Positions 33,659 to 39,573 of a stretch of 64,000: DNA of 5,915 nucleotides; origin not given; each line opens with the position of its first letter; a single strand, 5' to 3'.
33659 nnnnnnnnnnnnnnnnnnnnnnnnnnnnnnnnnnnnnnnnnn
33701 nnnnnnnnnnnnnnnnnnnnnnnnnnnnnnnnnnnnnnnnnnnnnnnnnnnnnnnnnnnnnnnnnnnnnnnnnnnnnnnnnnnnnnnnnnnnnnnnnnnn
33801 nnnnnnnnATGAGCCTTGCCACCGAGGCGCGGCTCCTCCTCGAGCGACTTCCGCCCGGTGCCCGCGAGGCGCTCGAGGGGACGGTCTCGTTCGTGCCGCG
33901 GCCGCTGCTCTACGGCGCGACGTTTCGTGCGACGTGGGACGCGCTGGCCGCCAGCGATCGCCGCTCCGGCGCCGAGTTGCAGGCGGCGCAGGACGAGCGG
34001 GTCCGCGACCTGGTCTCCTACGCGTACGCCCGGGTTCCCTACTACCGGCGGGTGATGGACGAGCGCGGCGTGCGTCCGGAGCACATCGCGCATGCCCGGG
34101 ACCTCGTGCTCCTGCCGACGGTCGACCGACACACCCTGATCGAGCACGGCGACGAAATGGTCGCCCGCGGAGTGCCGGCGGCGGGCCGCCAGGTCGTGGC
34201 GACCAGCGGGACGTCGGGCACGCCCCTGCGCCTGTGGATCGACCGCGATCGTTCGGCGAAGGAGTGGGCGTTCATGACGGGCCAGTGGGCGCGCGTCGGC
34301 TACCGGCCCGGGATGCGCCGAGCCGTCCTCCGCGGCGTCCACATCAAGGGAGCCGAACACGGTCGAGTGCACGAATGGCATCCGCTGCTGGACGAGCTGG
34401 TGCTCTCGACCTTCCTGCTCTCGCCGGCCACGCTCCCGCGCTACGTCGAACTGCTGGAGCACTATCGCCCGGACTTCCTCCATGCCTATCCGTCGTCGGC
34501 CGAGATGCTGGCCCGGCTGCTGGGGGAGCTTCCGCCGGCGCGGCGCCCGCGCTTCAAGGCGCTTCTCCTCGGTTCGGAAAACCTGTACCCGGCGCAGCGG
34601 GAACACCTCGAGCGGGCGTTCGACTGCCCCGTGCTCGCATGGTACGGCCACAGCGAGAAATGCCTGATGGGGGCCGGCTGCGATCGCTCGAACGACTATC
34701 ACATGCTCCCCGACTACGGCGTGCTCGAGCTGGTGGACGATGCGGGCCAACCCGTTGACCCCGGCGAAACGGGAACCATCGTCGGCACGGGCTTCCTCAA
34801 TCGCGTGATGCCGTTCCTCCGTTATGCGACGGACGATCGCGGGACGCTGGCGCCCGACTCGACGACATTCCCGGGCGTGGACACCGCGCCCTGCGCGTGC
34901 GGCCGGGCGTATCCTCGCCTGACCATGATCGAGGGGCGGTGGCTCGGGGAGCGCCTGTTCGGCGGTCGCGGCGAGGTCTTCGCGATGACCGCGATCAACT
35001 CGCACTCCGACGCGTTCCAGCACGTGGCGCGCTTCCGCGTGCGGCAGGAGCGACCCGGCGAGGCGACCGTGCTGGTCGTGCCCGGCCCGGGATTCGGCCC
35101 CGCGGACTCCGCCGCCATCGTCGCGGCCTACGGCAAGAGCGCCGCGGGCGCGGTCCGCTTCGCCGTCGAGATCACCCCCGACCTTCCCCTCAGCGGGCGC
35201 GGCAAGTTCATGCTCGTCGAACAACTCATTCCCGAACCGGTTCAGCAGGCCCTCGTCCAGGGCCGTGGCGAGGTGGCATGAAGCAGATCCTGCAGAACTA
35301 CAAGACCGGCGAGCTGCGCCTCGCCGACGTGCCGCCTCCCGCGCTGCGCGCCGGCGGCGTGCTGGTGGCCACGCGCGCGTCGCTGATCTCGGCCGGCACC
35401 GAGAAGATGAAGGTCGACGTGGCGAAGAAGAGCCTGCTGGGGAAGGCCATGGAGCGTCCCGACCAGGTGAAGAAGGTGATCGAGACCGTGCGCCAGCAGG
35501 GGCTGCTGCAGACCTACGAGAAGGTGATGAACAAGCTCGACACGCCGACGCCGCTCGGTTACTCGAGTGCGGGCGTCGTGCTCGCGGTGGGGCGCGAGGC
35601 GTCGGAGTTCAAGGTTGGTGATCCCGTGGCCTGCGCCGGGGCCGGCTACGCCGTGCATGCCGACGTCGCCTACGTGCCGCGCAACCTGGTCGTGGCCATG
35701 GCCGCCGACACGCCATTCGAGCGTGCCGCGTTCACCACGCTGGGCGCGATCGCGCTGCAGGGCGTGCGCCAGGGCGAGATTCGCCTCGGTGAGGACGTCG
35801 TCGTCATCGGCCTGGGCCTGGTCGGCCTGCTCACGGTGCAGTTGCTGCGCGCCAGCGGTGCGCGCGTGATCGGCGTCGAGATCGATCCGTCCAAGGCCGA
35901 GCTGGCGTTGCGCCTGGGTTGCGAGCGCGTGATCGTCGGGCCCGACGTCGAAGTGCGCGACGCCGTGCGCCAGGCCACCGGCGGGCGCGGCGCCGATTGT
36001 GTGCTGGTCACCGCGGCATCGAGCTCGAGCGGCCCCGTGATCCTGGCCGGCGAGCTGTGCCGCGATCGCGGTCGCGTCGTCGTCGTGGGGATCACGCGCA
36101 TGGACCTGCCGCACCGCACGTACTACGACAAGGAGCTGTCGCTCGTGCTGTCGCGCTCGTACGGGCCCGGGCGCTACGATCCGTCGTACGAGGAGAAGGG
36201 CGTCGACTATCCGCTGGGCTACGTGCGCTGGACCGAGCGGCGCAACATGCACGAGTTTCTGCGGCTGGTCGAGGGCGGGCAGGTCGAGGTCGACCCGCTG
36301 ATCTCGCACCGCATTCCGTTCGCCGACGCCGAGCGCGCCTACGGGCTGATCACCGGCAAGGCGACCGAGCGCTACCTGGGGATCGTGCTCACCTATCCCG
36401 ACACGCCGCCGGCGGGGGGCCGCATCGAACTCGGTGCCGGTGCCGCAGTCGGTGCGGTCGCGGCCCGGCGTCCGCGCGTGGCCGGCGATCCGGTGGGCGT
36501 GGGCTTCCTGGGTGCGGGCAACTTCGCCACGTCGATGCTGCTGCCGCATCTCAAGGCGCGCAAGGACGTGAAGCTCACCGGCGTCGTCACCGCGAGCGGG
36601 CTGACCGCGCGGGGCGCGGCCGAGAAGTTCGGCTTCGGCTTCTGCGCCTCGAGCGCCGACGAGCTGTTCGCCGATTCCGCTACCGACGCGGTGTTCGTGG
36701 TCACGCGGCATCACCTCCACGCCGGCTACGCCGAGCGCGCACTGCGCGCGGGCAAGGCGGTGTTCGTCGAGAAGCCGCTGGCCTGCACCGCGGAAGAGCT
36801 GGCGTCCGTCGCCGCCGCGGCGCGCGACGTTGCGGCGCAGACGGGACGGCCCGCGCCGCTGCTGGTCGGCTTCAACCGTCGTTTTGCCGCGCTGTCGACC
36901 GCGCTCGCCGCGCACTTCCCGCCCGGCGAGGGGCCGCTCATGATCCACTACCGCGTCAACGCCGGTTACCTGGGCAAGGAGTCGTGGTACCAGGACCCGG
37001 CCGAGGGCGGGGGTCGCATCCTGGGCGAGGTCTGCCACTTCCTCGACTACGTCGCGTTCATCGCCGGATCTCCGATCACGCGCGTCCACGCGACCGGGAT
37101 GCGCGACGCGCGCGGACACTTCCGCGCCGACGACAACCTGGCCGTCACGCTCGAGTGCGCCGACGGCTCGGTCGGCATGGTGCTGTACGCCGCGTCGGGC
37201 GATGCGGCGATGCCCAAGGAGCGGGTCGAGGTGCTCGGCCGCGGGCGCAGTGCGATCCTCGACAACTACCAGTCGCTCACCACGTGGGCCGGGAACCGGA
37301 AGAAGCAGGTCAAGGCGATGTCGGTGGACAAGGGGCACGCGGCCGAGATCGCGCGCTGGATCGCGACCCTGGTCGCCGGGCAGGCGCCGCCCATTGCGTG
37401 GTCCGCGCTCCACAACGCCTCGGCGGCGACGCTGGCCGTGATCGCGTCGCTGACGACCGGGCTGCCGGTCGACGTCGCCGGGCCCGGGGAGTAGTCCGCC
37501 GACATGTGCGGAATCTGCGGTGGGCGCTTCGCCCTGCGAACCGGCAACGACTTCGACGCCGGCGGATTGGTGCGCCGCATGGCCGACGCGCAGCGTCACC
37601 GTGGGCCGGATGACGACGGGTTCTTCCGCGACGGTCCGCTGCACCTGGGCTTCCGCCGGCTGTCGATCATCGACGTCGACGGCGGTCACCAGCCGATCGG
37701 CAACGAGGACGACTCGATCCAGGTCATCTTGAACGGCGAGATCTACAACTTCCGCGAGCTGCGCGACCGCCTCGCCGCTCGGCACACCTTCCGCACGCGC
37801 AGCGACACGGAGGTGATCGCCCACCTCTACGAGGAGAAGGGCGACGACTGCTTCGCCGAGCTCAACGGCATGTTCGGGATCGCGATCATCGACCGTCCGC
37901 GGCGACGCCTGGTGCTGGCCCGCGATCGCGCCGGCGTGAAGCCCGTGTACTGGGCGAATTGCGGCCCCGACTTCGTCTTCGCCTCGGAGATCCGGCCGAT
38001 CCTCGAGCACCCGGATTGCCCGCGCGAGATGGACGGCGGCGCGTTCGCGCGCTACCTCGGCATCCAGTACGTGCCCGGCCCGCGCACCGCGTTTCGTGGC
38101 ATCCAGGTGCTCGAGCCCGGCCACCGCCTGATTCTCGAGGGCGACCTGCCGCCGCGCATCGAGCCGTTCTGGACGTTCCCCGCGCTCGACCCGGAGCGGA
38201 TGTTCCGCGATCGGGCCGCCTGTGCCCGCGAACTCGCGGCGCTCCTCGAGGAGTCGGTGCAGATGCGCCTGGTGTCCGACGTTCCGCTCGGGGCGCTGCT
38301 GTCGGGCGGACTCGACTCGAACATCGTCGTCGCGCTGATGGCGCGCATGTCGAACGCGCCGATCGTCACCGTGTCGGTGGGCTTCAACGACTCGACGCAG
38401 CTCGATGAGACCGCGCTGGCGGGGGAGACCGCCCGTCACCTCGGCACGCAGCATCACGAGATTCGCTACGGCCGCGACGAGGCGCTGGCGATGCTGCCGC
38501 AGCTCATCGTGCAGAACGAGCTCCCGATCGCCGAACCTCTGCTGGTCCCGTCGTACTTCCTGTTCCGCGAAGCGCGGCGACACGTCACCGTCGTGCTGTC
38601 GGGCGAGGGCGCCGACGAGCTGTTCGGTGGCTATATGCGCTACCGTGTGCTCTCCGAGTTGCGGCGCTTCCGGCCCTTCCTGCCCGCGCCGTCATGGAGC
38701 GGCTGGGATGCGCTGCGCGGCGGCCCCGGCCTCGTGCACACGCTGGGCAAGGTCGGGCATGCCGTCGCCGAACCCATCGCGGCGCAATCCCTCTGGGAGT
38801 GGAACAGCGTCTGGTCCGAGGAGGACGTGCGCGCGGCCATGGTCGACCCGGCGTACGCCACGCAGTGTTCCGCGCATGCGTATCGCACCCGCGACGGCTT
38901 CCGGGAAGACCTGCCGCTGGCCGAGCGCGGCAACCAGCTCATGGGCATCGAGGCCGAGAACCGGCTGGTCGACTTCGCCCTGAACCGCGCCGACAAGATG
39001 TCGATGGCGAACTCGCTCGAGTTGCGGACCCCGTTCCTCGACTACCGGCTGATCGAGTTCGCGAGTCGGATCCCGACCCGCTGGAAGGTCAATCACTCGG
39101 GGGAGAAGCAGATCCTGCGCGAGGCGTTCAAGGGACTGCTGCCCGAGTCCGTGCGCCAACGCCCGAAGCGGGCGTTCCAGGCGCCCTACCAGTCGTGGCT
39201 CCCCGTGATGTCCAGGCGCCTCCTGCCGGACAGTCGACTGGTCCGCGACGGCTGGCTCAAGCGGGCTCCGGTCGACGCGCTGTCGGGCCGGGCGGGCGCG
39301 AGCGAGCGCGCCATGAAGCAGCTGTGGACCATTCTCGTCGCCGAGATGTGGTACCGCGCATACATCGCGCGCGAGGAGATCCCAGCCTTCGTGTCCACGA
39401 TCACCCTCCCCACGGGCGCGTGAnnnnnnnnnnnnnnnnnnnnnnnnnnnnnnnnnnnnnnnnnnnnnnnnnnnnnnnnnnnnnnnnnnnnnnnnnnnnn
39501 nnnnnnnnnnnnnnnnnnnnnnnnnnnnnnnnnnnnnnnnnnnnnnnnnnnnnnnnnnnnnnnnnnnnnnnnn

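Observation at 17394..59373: Unusual concentration of lipid-linked-sugar machinery: four DPM1/GtrB/ArnC-like GT2 genes and six large GT-C-type membrane proteins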

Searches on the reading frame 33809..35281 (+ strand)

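Call 7: search_protein_families(library=pfam, proteins=[window:33809-35281:+], max_evalue=0.01)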
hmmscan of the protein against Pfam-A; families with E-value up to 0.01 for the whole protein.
window:33809-35281:+ (490 aa): 1 family
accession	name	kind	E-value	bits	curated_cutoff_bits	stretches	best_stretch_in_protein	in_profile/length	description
PF00501.34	AMP-binding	-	1.1e-09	38.1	29.9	1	210-325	245-373/384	AMP-binding enzyme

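Call 53: search_protein_families(library=ncbifam, proteins=[window:33809-35281:+], max_evalue=0.00001)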
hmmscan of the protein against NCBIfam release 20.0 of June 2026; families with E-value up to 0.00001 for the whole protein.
window:33809-35281:+ (490 aa): 6 families
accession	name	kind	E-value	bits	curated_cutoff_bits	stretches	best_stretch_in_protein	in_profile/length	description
NF045666.1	DVU1553_fam_AMP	equivalog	4.8e-33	114.6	300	1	49-377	15-330/331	DVU_1553 family AMP-dependent CoA ligase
NF041878.1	paak_haloarch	equivalog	8.8e-25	87.1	700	1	51-378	7-325/427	phenylacetate--CoA ligase PaaK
NF053551.1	FlxY_rubin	equivalog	5.7e-22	78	520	2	271-409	226-352/424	flexirubin biosynthesis putative acyl-CoA ligase FlxY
TIGR02155.1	PA_CoA_ligase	equivalog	4.2e-21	75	646.3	1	53-377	4-316/422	phenylacetate--CoA ligase PaaK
TIGR03335.1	F390_ftsA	equivalog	7e-17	61.2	458.7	1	55-371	12-323/445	coenzyme F390 synthetase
NF041217.1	BagE_FevW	exception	4.7e-08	32.4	800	1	247-459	192-390/424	bagremycin/ferroverdin synthetase BagE/FevW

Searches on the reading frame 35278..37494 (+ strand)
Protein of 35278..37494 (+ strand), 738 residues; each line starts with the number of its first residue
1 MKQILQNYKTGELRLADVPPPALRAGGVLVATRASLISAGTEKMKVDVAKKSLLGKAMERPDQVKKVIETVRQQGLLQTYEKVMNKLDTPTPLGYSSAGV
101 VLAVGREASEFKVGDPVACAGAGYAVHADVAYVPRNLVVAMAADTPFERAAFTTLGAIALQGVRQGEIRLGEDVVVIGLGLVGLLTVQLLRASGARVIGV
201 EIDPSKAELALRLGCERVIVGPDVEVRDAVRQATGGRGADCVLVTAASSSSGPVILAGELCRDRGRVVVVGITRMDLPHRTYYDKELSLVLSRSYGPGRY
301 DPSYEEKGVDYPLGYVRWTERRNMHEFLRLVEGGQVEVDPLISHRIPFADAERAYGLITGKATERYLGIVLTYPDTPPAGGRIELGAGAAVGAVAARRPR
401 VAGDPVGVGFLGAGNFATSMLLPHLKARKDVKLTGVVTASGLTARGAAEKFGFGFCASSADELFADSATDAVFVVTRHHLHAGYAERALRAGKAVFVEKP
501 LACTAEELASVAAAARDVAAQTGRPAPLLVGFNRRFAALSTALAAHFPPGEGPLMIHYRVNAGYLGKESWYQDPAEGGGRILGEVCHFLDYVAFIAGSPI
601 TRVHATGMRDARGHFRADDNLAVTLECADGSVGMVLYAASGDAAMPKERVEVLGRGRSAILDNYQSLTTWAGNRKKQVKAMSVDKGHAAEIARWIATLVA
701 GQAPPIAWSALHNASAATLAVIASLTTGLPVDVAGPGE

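Call 7: search_protein_families(library=pfam, proteins=[window:35278-37494:+], max_evalue=0.01)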
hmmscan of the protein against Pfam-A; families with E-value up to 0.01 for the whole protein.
window:35278-37494:+ (738 aa): 10 families
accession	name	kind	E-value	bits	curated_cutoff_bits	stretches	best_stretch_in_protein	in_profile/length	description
PF01408.29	GFO_IDH_MocA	-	7.5e-22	78.7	24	1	407-517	2-111/120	Oxidoreductase family, NAD-binding Rossmann fold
PF00107.32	ADH_zinc_N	-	6.9e-18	65.3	31.8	1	182-300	2-120/129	Zinc-binding dehydrogenase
PF22725.1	GFO_IDH_MocA_C3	-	3e-12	47.1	27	1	556-655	19-119/124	GFO/IDH/MocA C-terminal domain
PF02894.22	GFO_IDH_MocA_C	-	8e-10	39.3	22.9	1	554-669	13-141/218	Oxidoreductase family, C-terminal alpha/beta domain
PF13602.12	ADH_zinc_N_2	-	1.6e-05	26.2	27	1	213-358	1-123/134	Zinc-binding dehydrogenase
PF02254.24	TrkA_N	-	3.3e-05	24.6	23.8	1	174-249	1-73/116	TrkA-N domain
PF08240.17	ADH_N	-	8e-05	23.3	23.5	1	80-135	23-96/104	Alcohol dehydrogenase GroES-like domain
PF03721.20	UDPG_MGDP_dh_N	-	0.0012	18.9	27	1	174-208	3-37/187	UDP-glucose/GDP-mannose dehydrogenase family, NAD binding domain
PF00670.27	AdoHcyase_NAD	-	0.0017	19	27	1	171-235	23-87/162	S-adenosyl-L-homocysteine hydrolase, NAD binding domain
PF03807.23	F420_oxidored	-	0.0079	17.2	21.6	0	408-479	2-70/94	NADP oxidoreductase coenzyme F420-dependent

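Call 87: search_protein_families(library=ncbifam, proteins=[window:35278-37494:+], max_evalue=1e-8)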
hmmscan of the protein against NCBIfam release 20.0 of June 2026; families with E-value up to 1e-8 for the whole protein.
window:35278-37494:+ (738 aa): 17 families
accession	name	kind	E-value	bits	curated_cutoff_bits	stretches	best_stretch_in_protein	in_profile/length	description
TIGR04380.1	myo_inos_iolG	equivalog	9.1e-26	90.5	355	1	407-731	3-329/330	inositol 2-dehydrogenase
NF041097.1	keto_inos_dh_IolM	equivalog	8.1e-20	70.8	450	1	140-277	173-317/389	scyllo-inosose 3-dehydrogenase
TIGR03989.1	Rxyl_3153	subfamily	3.3e-18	66.1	440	1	126-290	140-306/370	NDMA-dependent alcohol dehydrogenase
TIGR00692.1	tdh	equivalog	3.5e-14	52.6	458.35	0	126-275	118-265/340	L-threonine 3-dehydrogenase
NF008024.0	PRK10754.1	subfamily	3.5e-13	49.3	348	1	88-242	56-213/327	NADPH:quinone reductase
NF003808.0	PRK05396.1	equivalog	5.3e-13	48.6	380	1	127-274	121-266/341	L-threonine 3-dehydrogenase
NF007642.0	PRK10309.1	equivalog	1.6e-11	44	550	1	128-278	118-267/347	galactitol-1-phosphate 5-dehydrogenase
TIGR02824.1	quinone_pig3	subfamily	1.6e-11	43.8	296.8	1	88-249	56-219/325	putative NAD(P)H quinone oxidoreductase, PIG3 family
NF010344.0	PRK13771.1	subfamily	2e-11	43.5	349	0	127-222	118-214/334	putative alcohol dehydrogenase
TIGR03451.1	mycoS_dep_FDH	equivalog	3.1e-11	42.7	512.9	1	150-279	154-288/358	S-(hydroxymethyl)mycothiol dehydrogenase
NF041172.1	AcrlCoa_red_Thmprot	equivalog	3.5e-11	42.6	500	1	127-243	118-231/334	acryloyl-CoA reductase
NF006940.0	PRK09422.1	equivalog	7e-11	41.7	344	1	146-274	137-263/338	alcohol dehydrogenase AdhP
NF041392.1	XylDh_Gfo6_Halo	equivalog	1.5e-10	40.4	350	1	404-517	15-131/350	D-xylose 1-dehydrogenase Gfo6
NF041183.1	Pks2_ls1_myc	equivalog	1.5e-10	38.7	2400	1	92-271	1465-1643/2086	sulfolipid-1 biosynthesis phthioceranic/hydroxyphthioceranic acid synthase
NF052479.1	LevoglcsnDh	equivalog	2e-10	39.9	650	1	426-521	31-126/386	levoglucosan dehydrogenase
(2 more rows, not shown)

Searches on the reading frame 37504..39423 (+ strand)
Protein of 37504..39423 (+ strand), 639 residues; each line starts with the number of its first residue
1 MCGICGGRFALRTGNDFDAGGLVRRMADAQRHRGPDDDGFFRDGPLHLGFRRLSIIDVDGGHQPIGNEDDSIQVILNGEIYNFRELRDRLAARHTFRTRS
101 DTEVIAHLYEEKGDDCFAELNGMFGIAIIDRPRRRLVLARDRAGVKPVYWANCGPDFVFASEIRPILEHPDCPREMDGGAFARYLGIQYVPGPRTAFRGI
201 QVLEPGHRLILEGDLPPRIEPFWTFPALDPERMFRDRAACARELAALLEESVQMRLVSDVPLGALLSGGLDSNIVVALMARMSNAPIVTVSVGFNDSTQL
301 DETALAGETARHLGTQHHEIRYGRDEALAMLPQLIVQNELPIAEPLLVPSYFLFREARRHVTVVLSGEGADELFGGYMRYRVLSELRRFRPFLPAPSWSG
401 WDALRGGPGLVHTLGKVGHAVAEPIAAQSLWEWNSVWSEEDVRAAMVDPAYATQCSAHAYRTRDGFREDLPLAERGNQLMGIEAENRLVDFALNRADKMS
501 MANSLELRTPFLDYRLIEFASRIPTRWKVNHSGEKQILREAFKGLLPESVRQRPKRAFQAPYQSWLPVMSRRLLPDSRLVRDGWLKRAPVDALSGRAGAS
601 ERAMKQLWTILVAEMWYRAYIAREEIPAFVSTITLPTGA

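Call 8: search_protein_families(library=pfam, proteins=[window:37504-39423:+], max_evalue=0.01)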
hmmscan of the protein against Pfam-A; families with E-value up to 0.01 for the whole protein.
window:37504-39423:+ (639 aa): 4 families
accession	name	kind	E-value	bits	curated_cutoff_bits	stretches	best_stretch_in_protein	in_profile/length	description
PF00733.27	Asn_synthase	-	1.3e-88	298.5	21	1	243-618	1-354/354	Asparagine synthase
PF13537.11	GATase_7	-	2.5e-41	141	25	1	51-167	2-122/123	Glutamine amidotransferase domain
PF13522.11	GATase_6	-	6.7e-37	126.8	27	1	35-162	1-130/130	Glutamine amidotransferase domain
PF06508.19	QueC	-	0.0096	15.9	22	0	265-321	5-59/210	Queuosine biosynthesis protein QueC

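Call 53: search_protein_families(library=ncbifam, proteins=[window:37504-39423:+], max_evalue=0.00001)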
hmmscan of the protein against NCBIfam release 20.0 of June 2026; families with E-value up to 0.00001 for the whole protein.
window:37504-39423:+ (639 aa): 9 families
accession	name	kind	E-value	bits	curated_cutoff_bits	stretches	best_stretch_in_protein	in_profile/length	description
TIGR01536.1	asn_synth_AEB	equivalog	3.1e-139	465.3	267.1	1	2-558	1-517/517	asparagine synthase (glutamine-hydrolyzing)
TIGR03108.1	eps_aminotran_1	hypoth_equivalog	1.3e-127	427.1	816.9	2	1-395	1-392/628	XrtA/PEP-CTERM system amidotransferase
TIGR03104.1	trio_amidotrans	equivalog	1e-106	357.6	570.1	2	1-383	1-386/589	N-acetylglutaminylglutamine amidotransferase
NF006949.0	PRK09431.1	equivalog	1.8e-98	330.5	499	3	1-171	1-170/554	asparagine synthase B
NF033535.1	lass_lactam_cya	exception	6.5e-59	200.1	525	2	23-387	20-390/668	lasso peptide isopeptide bond-forming cyclase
NF033561.1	macrolact_Ik_Al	subfamily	6.6e-24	84.4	300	1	114-620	73-558/561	albusnodin/ikarugamycin family macrolactam cyclase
NF001484.0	PRK00331.1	subfamily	1.4e-09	36.9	381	1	64-170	87-202/601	isomerizing glutamine--fructose-6-phosphate transaminase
TIGR01135.1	glmS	equivalog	8.5e-09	34.4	418.05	1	67-170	89-201/607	glutamine--fructose-6-phosphate transaminase (isomerizing)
TIGR01134.1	purF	equivalog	1.3e-06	28.1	350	1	63-163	85-196/432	amidophosphoribosyltransferase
